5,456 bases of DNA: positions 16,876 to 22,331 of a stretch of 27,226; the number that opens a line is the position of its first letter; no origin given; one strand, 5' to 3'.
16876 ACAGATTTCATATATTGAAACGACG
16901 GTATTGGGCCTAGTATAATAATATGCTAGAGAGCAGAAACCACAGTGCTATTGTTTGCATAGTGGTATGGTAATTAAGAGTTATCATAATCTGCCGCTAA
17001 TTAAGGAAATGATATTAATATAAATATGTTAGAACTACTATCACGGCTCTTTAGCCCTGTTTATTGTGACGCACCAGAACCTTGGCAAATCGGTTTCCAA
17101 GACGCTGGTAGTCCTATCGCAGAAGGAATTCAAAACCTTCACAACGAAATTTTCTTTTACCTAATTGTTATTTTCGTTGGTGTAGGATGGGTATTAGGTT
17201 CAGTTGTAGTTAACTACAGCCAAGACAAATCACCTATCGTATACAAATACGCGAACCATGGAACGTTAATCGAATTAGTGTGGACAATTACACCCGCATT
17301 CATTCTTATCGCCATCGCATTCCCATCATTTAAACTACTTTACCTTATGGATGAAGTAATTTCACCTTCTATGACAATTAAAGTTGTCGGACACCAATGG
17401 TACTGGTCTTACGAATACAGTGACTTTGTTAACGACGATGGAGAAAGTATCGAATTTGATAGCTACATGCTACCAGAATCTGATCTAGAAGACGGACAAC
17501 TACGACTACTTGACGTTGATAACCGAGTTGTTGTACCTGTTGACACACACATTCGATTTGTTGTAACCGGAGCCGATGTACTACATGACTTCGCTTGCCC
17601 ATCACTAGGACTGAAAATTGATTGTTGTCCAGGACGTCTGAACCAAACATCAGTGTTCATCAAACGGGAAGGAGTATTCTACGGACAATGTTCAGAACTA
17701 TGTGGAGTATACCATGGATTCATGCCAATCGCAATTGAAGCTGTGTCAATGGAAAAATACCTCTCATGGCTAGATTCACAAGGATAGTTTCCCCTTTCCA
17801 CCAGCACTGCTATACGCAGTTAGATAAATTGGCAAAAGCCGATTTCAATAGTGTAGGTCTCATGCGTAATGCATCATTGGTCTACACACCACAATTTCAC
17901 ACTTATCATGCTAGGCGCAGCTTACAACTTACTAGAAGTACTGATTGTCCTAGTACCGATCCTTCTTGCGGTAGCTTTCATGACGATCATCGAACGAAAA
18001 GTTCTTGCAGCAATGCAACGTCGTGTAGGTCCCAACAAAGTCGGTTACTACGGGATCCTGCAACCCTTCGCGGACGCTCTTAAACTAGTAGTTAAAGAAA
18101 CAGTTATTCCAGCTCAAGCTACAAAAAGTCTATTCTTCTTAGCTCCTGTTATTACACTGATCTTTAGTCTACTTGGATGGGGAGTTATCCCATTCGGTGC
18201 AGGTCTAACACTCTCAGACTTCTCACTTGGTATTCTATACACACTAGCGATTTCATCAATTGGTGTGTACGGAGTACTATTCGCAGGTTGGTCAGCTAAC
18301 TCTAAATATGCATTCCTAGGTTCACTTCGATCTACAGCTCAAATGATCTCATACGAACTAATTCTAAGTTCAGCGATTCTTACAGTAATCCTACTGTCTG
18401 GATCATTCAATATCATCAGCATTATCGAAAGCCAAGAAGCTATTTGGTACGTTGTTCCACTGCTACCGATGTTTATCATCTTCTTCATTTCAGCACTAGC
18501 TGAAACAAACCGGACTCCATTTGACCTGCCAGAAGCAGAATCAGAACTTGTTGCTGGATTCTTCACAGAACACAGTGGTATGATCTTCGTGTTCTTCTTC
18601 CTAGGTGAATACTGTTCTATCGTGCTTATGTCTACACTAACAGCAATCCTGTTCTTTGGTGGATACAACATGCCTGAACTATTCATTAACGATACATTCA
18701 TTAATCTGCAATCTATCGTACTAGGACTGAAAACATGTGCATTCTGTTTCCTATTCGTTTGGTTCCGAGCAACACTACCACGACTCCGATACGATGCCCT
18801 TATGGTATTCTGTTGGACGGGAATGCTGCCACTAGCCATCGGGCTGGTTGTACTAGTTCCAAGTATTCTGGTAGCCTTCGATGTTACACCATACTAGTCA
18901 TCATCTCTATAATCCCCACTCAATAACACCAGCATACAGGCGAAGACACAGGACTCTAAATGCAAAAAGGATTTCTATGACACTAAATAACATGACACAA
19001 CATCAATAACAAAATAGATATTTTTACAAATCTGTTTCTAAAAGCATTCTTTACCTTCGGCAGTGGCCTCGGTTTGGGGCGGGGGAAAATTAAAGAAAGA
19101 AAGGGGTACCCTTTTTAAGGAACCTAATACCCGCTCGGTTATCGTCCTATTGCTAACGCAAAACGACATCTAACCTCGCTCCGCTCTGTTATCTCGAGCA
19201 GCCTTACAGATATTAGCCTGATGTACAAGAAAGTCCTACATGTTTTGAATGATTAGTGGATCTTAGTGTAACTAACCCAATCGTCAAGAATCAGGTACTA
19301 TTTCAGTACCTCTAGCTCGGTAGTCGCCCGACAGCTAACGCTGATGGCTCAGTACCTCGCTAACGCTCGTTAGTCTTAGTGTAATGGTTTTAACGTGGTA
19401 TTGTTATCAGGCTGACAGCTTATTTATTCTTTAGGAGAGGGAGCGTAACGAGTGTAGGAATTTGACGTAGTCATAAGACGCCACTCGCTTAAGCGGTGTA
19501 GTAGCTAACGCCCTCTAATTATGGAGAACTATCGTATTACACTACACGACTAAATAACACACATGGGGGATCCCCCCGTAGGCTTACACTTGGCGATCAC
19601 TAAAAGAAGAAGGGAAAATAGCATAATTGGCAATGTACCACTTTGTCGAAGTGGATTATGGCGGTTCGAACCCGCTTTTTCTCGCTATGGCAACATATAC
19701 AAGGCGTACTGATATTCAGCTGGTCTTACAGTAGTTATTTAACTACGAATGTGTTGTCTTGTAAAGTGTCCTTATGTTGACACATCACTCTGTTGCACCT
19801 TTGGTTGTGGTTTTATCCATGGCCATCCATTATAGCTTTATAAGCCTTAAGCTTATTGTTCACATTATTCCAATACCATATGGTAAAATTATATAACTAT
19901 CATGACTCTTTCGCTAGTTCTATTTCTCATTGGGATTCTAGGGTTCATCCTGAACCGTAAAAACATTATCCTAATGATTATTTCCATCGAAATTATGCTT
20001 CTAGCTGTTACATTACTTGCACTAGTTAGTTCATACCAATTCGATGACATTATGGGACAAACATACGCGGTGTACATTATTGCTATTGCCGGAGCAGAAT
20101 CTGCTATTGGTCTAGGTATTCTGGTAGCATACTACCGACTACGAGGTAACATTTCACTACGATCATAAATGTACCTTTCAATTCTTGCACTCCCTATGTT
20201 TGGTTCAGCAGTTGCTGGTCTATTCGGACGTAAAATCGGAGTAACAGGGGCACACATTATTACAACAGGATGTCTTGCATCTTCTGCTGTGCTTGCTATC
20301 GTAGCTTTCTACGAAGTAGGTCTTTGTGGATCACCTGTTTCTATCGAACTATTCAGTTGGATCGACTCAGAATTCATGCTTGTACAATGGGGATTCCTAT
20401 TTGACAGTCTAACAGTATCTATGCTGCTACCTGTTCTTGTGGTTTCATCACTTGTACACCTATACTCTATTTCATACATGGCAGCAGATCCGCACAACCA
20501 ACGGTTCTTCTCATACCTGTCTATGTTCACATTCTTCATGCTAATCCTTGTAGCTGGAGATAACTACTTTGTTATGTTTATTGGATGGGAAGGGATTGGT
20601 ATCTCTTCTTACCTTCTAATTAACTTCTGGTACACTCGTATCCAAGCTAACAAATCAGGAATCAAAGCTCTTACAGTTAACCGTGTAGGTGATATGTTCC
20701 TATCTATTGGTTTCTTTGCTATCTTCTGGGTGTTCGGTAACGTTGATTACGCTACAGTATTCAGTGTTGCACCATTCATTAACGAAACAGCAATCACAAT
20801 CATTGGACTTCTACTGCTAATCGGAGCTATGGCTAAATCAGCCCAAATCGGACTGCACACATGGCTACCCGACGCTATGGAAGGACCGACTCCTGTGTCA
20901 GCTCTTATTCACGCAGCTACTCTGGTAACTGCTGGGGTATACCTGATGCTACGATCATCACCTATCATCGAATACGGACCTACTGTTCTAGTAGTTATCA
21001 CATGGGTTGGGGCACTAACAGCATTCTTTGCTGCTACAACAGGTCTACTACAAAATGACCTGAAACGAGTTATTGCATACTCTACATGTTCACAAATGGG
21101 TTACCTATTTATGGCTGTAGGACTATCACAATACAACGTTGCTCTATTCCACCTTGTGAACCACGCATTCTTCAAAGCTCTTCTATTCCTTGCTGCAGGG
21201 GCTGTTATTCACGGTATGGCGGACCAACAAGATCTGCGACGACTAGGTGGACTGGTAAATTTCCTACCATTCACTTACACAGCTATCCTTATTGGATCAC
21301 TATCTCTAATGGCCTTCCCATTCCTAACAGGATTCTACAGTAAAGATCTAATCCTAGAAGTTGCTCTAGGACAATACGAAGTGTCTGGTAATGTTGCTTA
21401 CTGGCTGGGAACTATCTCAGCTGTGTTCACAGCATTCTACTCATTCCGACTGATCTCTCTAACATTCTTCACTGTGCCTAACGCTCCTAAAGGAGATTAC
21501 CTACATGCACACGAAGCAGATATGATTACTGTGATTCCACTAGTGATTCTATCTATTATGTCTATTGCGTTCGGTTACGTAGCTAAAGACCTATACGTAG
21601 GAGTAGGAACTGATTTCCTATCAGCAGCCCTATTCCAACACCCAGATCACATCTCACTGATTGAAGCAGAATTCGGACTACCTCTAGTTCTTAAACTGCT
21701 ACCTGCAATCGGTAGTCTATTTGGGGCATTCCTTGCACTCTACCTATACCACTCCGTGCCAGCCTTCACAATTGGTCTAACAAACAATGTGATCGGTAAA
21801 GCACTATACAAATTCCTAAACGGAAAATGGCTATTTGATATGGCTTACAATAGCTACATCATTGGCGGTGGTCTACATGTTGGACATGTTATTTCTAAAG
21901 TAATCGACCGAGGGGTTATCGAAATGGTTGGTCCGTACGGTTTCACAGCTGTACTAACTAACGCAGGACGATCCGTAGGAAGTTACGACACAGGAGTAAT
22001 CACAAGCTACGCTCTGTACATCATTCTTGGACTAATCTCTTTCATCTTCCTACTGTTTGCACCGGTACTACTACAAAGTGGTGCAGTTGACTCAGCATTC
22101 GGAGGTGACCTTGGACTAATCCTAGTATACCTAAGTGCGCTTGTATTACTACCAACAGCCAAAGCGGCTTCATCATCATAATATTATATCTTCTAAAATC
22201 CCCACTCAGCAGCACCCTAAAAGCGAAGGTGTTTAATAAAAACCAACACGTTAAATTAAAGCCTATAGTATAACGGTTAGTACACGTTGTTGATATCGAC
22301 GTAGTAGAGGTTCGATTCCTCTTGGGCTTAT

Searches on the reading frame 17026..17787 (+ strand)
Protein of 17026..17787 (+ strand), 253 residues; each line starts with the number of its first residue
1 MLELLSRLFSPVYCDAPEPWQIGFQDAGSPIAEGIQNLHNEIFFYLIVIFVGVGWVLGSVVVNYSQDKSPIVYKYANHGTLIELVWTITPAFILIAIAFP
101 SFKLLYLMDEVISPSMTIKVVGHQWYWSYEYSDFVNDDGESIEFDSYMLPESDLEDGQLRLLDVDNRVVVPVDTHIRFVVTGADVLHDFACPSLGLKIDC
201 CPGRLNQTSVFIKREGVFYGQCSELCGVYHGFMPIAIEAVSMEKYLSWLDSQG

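Call 7: search_protein_families(library=pfam, proteins=[window:17026-17787:+])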
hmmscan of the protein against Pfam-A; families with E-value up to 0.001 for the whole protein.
window:17026-17787:+ (253 aa): 2 families
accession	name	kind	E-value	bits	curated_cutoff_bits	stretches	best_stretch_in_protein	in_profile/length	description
PF00116.26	COX2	-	1.5e-60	202.8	22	1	116-240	1-120/120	Cytochrome C oxidase subunit II, periplasmic domain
PF02790.20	COX2_TM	-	9.7e-33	112.7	22.8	1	17-104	1-88/88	Cytochrome C oxidase subunit II, transmembrane domain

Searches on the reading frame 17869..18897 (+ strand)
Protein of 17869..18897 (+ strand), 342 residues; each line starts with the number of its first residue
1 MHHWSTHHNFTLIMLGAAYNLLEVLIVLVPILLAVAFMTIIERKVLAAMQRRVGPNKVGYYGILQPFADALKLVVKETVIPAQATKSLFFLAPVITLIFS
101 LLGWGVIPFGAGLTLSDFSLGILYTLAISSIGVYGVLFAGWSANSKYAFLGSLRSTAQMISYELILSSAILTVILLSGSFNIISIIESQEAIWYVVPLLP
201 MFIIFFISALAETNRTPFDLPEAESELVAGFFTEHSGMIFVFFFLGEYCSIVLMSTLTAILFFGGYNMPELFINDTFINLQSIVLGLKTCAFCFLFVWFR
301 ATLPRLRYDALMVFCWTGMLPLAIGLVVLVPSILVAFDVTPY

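Call 8: search_protein_families(library=pfam, proteins=[window:17869-18897:+])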
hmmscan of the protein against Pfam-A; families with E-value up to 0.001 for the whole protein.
window:17869-18897:+ (342 aa): 1 family
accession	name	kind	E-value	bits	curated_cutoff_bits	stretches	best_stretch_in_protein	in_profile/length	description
PF00146.26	NADHdh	-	5.8e-118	394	27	1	23-330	2-297/298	NADH dehydrogenase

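Call 13: find_encoding_contigs(protein=window:17869-18897:+, flank=10000, max_places=10)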
Protein window:17869-18897:+ (342 aa): 23 contigs read that carry it; 10 places shown.
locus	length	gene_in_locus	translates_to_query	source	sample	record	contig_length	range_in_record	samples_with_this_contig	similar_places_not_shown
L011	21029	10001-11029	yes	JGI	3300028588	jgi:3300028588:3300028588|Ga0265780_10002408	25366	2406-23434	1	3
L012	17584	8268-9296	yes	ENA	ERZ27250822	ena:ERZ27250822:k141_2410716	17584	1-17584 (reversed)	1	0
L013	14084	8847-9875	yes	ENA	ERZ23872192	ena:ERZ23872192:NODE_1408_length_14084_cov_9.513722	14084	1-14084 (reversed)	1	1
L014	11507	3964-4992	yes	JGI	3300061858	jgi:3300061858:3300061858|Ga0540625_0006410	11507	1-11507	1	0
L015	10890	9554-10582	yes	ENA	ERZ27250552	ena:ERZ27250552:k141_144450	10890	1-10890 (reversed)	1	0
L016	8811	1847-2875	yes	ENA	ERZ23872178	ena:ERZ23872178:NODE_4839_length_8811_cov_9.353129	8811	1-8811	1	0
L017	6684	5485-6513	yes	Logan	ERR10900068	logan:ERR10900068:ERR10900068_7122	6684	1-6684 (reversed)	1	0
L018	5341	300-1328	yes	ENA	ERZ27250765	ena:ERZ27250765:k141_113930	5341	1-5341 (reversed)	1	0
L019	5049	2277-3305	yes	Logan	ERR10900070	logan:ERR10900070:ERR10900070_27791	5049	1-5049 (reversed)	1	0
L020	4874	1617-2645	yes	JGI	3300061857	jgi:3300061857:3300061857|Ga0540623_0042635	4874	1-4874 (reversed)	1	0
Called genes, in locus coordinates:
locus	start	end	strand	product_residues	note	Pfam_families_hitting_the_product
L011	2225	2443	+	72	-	PF00137:ATP-synt_C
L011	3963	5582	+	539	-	PF00361:Proton_antipo_M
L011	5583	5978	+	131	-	PF00507:Oxidored_q4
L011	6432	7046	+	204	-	PF00499:Oxidored_q3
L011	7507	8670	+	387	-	PF00033:Cytochrome_B, PF13631:Cytochrom_B_N_2, PF00032:Cytochrom_B_C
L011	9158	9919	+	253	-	PF02790:COX2_TM, PF00116:COX2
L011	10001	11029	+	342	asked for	PF00146:NADHdh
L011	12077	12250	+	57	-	PF00420:Oxidored_q2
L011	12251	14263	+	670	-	PF00662:Proton_antipo_N, PF00361:Proton_antipo_M, PF06455:NADH5_C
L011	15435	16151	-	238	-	PF05316:VAR1, PF00189:Ribosomal_S3_C (weak)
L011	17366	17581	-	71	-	-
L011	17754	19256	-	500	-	PF00361:Proton_antipo_M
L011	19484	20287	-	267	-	PF00119:ATP-synt_A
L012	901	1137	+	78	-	-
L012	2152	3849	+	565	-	PF00361:Proton_antipo_M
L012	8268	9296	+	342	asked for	PF00146:NADHdh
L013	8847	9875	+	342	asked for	PF00146:NADHdh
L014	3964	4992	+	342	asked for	PF00146:NADHdh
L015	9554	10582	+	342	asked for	PF00146:NADHdh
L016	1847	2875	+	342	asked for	PF00146:NADHdh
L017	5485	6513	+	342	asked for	PF00146:NADHdh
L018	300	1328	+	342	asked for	PF00146:NADHdh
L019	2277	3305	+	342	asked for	PF00146:NADHdh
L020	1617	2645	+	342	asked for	PF00146:NADHdh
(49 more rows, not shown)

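Call 62: search_protein_families(library=pfam, proteins=[L027:17699-19453:-, L031:16727-18241:-, L031:11203-11694:+, L029:11368-13110:+], max_evalue=0.1)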
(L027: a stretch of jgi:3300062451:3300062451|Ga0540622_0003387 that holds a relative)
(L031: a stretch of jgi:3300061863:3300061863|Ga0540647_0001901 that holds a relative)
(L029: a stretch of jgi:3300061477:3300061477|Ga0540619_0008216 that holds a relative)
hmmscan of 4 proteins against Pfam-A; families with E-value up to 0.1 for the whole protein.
L027:17699-19453:- (584 aa): 0 families

L031:16727-18241:- (504 aa): 0 families

L031:11203-11694:+ (163 aa): 0 families

L029:11368-13110:+ (580 aa): 0 families

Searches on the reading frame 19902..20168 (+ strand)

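Call 8: search_protein_families(library=pfam, proteins=[window:19902-20168:+])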
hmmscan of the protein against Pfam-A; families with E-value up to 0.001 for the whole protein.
window:19902-20168:+ (88 aa): 1 family
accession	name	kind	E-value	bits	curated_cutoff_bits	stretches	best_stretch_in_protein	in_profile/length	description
PF00420.29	Oxidored_q2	-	5.5e-20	71.4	26.1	1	2-87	4-88/95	NADH-ubiquinone/plastoquinone oxidoreductase chain 4L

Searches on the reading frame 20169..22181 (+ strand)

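Call 8: search_protein_families(library=pfam, proteins=[window:20169-22181:+])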
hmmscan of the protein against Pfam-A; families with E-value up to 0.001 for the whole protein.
window:20169-22181:+ (670 aa): 3 families
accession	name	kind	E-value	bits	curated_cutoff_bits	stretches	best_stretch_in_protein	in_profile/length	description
PF00361.26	Proton_antipo_M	-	2.8e-78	263.5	21.5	1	132-420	3-293/294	NADH:quinone oxidoreductase/Mrp antiporter, TM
PF00662.26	Proton_antipo_N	-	2.9e-16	59.6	24.5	1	64-114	1-51/51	NADH-Ubiquinone oxidoreductase (complex I), chain 5 N-terminus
PF06455.17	NADH5_C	-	1.4e-10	41.5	28.2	1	504-628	60-180/181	NADH dehydrogenase subunit 5 C-terminus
